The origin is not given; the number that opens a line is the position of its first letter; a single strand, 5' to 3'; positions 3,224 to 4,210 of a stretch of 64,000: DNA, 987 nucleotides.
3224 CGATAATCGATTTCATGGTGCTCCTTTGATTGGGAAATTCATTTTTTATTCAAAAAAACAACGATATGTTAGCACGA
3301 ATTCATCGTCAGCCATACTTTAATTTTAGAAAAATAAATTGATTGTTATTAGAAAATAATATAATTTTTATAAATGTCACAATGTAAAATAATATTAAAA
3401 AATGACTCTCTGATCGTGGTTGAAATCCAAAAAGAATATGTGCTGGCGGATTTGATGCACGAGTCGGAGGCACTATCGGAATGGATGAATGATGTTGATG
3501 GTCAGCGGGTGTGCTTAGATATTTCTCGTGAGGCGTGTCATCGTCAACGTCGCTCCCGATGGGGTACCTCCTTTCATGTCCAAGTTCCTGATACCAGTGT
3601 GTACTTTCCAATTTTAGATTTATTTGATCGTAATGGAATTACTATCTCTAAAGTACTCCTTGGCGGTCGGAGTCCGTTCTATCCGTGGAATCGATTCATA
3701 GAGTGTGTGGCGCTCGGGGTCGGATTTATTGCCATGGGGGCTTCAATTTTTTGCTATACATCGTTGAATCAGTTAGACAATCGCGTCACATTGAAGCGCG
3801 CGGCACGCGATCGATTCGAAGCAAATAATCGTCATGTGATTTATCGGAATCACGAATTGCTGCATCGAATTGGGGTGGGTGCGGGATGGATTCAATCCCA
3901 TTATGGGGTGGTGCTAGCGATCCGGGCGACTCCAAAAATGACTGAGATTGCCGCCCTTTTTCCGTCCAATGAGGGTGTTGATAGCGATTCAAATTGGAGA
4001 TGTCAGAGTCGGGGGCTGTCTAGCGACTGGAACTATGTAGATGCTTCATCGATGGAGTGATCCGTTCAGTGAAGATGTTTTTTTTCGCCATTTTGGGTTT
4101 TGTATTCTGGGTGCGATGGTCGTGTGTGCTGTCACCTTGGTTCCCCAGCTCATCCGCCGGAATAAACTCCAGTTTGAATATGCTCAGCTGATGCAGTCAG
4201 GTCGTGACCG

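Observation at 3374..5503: Orphan three-gene mini-secretin module (two bitopic membrane proteins plus a 342-aa single-N-domain secretin) with no pilin, ATPase or platform genes nearby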

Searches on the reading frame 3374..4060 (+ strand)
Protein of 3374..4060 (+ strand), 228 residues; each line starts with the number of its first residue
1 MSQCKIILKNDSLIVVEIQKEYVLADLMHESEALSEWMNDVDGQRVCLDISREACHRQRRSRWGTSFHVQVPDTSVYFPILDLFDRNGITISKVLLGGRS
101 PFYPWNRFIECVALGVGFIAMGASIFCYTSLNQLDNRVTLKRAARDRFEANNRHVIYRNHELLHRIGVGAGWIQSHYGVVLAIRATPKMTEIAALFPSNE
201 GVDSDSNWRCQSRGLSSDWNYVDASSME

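Call 3: search_protein_families(library=pfam, proteins=[window:3374-4060:+], max_evalue=0.1)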
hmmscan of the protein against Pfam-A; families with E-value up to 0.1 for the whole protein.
window:3374-4060:+ (228 aa): 0 families

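Call 4: search_protein_families(library=ncbifam, proteins=[window:3374-4060:+], max_evalue=0.1)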
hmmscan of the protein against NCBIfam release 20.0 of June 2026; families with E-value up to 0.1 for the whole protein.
window:3374-4060:+ (228 aa): 0 families

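Call 21: find_homologous_proteins(query=window:3374-4060:+, max_evalue=0.001)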
Query window:3374-4060:+ (228 aa): 1 proteins with E <= 0.001 among 236 candidates.
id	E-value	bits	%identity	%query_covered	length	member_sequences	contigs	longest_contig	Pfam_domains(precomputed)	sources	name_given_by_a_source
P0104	1.3e-150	517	99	100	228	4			-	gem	-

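Call 26: search_solved_structures(query=A1, max_evalue=10, show_alignments=2)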
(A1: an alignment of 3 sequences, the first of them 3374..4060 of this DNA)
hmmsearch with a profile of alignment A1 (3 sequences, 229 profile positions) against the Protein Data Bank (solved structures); distinct sequences matched with E-value up to 10: 3.
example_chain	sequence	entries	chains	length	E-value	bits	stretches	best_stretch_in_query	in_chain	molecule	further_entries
11kh_IF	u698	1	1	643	0.21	14.1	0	23-64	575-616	IFRD2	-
8vjh_Q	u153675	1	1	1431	0.6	12.7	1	127-190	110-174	Tape measure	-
6hiv_AJ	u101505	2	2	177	0.76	12.3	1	47-93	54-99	uL10m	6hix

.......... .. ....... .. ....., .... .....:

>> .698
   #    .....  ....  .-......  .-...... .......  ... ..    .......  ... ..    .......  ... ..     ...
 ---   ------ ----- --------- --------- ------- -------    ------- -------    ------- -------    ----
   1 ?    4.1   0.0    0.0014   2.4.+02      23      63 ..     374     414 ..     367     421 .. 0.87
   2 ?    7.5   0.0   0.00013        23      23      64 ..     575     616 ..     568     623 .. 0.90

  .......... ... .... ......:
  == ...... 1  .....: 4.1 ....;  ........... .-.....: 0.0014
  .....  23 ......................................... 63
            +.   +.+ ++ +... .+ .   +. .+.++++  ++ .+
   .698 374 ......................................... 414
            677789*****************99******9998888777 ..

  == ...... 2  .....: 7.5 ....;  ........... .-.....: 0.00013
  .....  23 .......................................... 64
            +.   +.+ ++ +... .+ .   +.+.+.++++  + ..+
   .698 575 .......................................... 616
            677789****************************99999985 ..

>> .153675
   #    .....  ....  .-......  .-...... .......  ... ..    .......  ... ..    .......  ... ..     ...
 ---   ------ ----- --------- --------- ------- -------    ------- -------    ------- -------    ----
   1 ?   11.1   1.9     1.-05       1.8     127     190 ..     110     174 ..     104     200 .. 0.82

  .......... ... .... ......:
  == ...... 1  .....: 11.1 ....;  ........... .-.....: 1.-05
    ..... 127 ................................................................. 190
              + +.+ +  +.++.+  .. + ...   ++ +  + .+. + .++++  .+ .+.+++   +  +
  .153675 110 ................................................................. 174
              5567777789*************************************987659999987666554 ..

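Call 48: predict_structure(protein=window:3374-4060:+)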
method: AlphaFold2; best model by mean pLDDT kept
length: 228 residues; sequences in the alignment: 1
mean_pLDDT: 33.0   pTM: 0.21
mean pLDDT of the five models: 33.0, 28.8, 25.1, 24.2, 23.8
residues with pLDDT >= 90: 0; 70-90: 0; 50-70: 0; < 50: 228
segments of 3 or more residues with pLDDT < 50: 1-228
pLDDT, mean of each block of 10 residues (from residue 1): 37 38 34 44 36 32 35 36 31 31 28 32 28 27 30 28 30 34 37 39 33 30 30
secondary structure, 60 per line:
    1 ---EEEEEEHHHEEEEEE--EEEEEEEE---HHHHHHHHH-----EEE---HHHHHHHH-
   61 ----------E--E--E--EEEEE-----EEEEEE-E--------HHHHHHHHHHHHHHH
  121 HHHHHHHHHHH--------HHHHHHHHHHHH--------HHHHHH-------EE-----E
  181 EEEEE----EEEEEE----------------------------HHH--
elements in order: E4-9 E13-18 E21-28 H32-40 E46-48 H52-59 E80-84 E90-95 H106-131 H140-151 H160-165 E180-185 E190-195

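Call 51: search_protein_representatives(protein=window:3374-4060:+)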
Query: 228 residues. Proteins with E-value up to 0.001 (for the whole library): 10; up to 1e-10: 5; up to 1e-30: 1. The best 10 are listed.
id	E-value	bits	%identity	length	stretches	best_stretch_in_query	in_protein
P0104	4.2e-151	517.1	99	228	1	1-228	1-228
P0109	1.1e-20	90.5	26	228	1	2-226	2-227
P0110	1.7e-14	70.2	24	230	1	3-196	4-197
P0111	2.3e-13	66.5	26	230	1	9-227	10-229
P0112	3.3e-12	62.8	24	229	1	6-196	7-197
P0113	1.2e-10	57.6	25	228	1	15-226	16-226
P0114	8.0e-07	45.1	25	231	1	42-200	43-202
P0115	1.1e-06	44.7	24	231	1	46-194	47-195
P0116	1.4e-05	41.1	34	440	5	54-102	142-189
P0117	6.8e-05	38.8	30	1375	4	170-222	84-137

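Call 55: search_protein_families(library=pfam, alignment_id=A6, max_evalue=10)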
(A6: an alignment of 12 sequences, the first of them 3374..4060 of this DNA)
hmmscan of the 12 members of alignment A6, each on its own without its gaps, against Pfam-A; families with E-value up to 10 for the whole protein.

A. member 1, window:3374-4060:+ (228 aa): 0 families

B. families by the number of members that match (of 12 scanned): 2 families
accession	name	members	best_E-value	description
PF14777.11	BBIP10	2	0.3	Cilia BBSome complex subunit 10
PF04999.18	FtsL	1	0.075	Cell division protein FtsL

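Call 60: search_solved_structures(query=A6, max_evalue=10)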
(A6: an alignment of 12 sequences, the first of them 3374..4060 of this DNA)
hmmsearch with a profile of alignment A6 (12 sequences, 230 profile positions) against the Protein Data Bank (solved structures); distinct sequences matched with E-value up to 10: 2.
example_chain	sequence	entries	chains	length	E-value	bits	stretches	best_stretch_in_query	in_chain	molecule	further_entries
6mok_A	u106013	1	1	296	0.019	17.6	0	84-120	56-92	Dimeric DARPin ANR7 (A_distance_r7)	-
9s60_B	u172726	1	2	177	1.1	11.8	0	80-113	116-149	DARPin 4m3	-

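Call 64: search_protein_families(library=phrogs, proteins=[window:3374-4060:+], max_evalue=0.1)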
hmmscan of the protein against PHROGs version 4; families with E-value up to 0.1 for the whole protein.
window:3374-4060:+ (228 aa): 0 families

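Call 70: find_encoding_contigs(protein=P0113, flank=10000, max_places=2)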
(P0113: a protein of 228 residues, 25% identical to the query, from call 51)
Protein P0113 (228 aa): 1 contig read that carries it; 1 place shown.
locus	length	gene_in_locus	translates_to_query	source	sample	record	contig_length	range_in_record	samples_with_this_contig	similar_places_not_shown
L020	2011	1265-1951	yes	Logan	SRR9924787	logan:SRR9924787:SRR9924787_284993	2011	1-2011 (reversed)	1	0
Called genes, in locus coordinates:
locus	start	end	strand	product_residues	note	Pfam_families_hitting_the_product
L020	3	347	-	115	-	?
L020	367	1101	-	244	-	PF01346:FKBP_N, PF00254:FKBP_C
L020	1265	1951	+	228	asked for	-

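Call 71: find_encoding_contigs(protein=P0115, flank=10000, max_places=2)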
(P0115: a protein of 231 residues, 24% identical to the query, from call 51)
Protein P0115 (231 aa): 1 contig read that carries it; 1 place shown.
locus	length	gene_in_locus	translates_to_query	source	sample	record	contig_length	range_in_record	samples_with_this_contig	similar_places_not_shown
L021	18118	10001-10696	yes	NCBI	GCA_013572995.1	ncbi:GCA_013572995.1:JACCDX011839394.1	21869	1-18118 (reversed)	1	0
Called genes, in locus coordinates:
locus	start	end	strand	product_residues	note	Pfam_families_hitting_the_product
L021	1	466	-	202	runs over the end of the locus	-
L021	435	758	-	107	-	PF00085:Thioredoxin, PF13098:Thioredoxin_2 (faint), PF13905:Thioredoxin_8 (faint)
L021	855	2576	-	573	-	PF08479:POTRA_2 (faint), PF07244:POTRA, PF01103:Omp85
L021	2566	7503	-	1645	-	PF27051:TamB_N (faint)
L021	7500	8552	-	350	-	-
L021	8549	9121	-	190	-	PF00702:Hydrolase (weak), PF08645:PNK3P, PF13419:HAD_2 (weak), PF13242:Hydrolase_like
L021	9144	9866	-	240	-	PF01346:FKBP_N, PF00254:FKBP_C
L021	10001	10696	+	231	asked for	-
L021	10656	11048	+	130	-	-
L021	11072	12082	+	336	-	PF03958:Secretin_N, PF00263:Secretin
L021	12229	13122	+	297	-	PF00849:PseudoU_synth_2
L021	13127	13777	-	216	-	PF13560:HTH_31 (weak), PF01381:HTH_3, PF00211:Guanylate_cyc (faint)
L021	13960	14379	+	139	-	-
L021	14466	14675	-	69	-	-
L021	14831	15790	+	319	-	PF17792:ThiD2, PF02581:TMP-TENI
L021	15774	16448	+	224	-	PF17837:4PPT_N (weak), PF01648:ACPS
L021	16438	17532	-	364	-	PF01926:MMR_HSR1, PF02421:FeoB_N, PF06071:YchF-GTPase_C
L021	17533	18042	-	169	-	-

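Call 72: find_encoding_contigs(protein=P0114, flank=10000, max_places=2)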
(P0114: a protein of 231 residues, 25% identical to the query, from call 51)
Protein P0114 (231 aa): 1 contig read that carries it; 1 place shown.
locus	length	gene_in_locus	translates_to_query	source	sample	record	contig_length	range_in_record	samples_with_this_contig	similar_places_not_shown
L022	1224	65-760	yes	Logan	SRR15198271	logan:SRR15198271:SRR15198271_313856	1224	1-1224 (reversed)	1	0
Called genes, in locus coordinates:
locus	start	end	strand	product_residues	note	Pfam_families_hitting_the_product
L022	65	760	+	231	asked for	-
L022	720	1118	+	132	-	-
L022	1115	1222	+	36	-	?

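Call 84: search_protein_families(library=ncbifam, alignment_id=A6, max_evalue=10)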
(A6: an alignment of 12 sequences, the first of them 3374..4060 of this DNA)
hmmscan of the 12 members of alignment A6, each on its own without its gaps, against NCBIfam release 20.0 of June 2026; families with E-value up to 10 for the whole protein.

A. member 1, window:3374-4060:+ (228 aa): 0 families

B. families by the number of members that match (of 12 scanned): 1 family
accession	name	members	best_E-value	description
TIGR00717.1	rpsA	2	0.073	30S ribosomal protein S1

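Call 90: fold_search(model_id=the predicted structure, library=pdb)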
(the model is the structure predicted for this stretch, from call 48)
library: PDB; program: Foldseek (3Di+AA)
matches with E <= 10: 619; with E <= 0.001: 0
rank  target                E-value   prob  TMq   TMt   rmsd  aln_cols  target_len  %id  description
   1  8h7g_D                1.6e-02  0.18  0.12  0.09  41.7       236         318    9  Cryo-EM structure of the human SAGA complex (released 2022-12-14)
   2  3sr2_G                2.3e-01  0.14  0.15  0.16  17.2       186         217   10  Crystal Structure of Human XLF-XRCC4 Complex (released 2011-07-20)
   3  4s37_M                2.5e-01  0.15  0.16  0.20  17.9       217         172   10  Crystal structure of R2 pyocin membrane-piercing spike (released 2016-01-27)
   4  4s37_F                2.5e-01  0.15  0.16  0.20  17.8       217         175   10  Crystal structure of R2 pyocin membrane-piercing spike (released 2016-01-27)
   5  7z6h_C                2.5e-01  0.09  0.15  0.12  19.9       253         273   10  Structure of DNA-bound human RAD17-RFC clamp loader and 9-1-1 checkpoint clamp (released 2022-05-04)
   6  4s37_B                3.0e-01  0.14  0.16  0.20  17.9       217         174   10  Crystal structure of R2 pyocin membrane-piercing spike (released 2016-01-27)
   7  6bu2_A                3.5e-01  0.10  0.12  0.16  14.5       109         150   14  Crystal structure of methylmalonyl-CoA epimerase from Mycobacterium tuberculosis (released 2018-12-12)
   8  8y5f_A                3.7e-01  0.12  0.12  0.08  13.8       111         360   10  Cryo-EM structure of E.coli spermidine transporter PotABC (released 2024-10-09)
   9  3fcd_A                4.0e-01  0.18  0.14  0.23  13.4       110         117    4  Crystal Structure of a putative glyoxalase from an environmental bacteria (released 2008-12-09)
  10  7v6c_B                4.0e-01  0.08  0.13  0.12  18.8       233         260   11  Structure of the Dicer-2-R2D2 heterodimer bound to small RNA duplex (released 2022-03-23)
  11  4s37_D                4.2e-01  0.12  0.16  0.20  17.9       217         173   10  Crystal structure of R2 pyocin membrane-piercing spike (released 2016-01-27)
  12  4s37_I                4.7e-01  0.12  0.16  0.20  17.9       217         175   10  Crystal structure of R2 pyocin membrane-piercing spike (released 2016-01-27)
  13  3qr8                  4.9e-01  0.16  0.16  0.22  16.8       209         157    9  Crystal structure of the bacteriophage P2 membrane-piercing protein gpV (released 2012-02-22)
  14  8zx1_D                4.9e-01  0.08  0.11  0.08  14.3       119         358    8  Cryo-EM structure of E.coli spermidine transporter PotABC in nanodisc (released 2024-10-09)
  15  3if8_A                4.9e-01  0.08  0.17  0.15  19.2       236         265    9  Crystal Structure of ZWILCH, a member of the RZZ kinetochore complex (released 2010-06-09)
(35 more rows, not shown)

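Call 93: list_cluster_members(proteins=[P0109, P0110, P0111, P0112, P0113, P0114, P0115, L021:11072-12082:+, L021:9144-9866:-, L009:10001-11044:+])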
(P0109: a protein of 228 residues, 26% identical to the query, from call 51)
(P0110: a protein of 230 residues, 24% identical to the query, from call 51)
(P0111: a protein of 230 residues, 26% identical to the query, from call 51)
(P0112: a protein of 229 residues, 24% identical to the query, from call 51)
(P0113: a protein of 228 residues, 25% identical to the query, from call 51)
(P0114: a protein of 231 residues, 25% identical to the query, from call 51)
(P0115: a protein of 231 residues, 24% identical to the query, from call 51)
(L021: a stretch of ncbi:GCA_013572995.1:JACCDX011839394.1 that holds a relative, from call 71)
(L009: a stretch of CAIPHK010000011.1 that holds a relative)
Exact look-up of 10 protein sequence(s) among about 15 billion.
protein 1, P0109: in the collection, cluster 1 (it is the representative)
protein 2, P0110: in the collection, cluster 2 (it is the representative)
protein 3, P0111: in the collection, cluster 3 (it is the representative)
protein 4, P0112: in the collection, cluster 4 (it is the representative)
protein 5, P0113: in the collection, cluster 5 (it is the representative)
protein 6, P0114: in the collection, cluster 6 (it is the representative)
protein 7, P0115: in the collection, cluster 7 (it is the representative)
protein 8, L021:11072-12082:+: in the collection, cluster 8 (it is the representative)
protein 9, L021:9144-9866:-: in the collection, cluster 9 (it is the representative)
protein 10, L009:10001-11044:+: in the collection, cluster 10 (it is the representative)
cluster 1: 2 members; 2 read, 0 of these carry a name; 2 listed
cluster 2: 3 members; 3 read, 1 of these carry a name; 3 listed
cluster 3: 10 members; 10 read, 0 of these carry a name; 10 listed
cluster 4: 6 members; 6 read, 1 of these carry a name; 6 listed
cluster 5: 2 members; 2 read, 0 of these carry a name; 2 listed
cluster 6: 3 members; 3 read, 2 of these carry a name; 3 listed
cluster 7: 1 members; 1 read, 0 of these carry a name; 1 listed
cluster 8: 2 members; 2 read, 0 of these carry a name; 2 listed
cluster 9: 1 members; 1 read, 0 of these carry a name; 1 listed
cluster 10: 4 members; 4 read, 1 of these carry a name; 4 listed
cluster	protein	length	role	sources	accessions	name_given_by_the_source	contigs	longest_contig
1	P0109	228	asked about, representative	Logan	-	-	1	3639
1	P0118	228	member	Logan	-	-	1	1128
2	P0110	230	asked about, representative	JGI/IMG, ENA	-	-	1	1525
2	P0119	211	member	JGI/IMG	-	hypothetical protein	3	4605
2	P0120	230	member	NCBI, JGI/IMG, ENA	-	-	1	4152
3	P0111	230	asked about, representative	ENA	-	-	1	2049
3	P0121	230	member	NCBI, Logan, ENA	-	-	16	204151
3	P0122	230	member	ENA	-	-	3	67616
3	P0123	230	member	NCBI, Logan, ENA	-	-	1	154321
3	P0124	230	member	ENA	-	-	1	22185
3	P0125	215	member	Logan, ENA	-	-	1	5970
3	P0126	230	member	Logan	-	-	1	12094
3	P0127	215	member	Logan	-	-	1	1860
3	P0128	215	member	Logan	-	-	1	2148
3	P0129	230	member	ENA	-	-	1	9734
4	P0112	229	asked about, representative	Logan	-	-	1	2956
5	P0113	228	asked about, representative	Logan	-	-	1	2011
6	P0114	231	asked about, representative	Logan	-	-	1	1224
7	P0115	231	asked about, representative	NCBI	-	-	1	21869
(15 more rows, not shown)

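Call 95: find_related_loci(query=A6, collection=viral_contigs, flank=6000)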
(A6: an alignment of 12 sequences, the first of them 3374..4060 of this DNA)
Query A6 (228 aa) in viral_contigs; peptide patterns used: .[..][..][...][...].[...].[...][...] (x = any residue, [..] = any of these).
4 stretches matched a pattern, but none encodes a relative of the query by tblastn (E <= 1e-3).
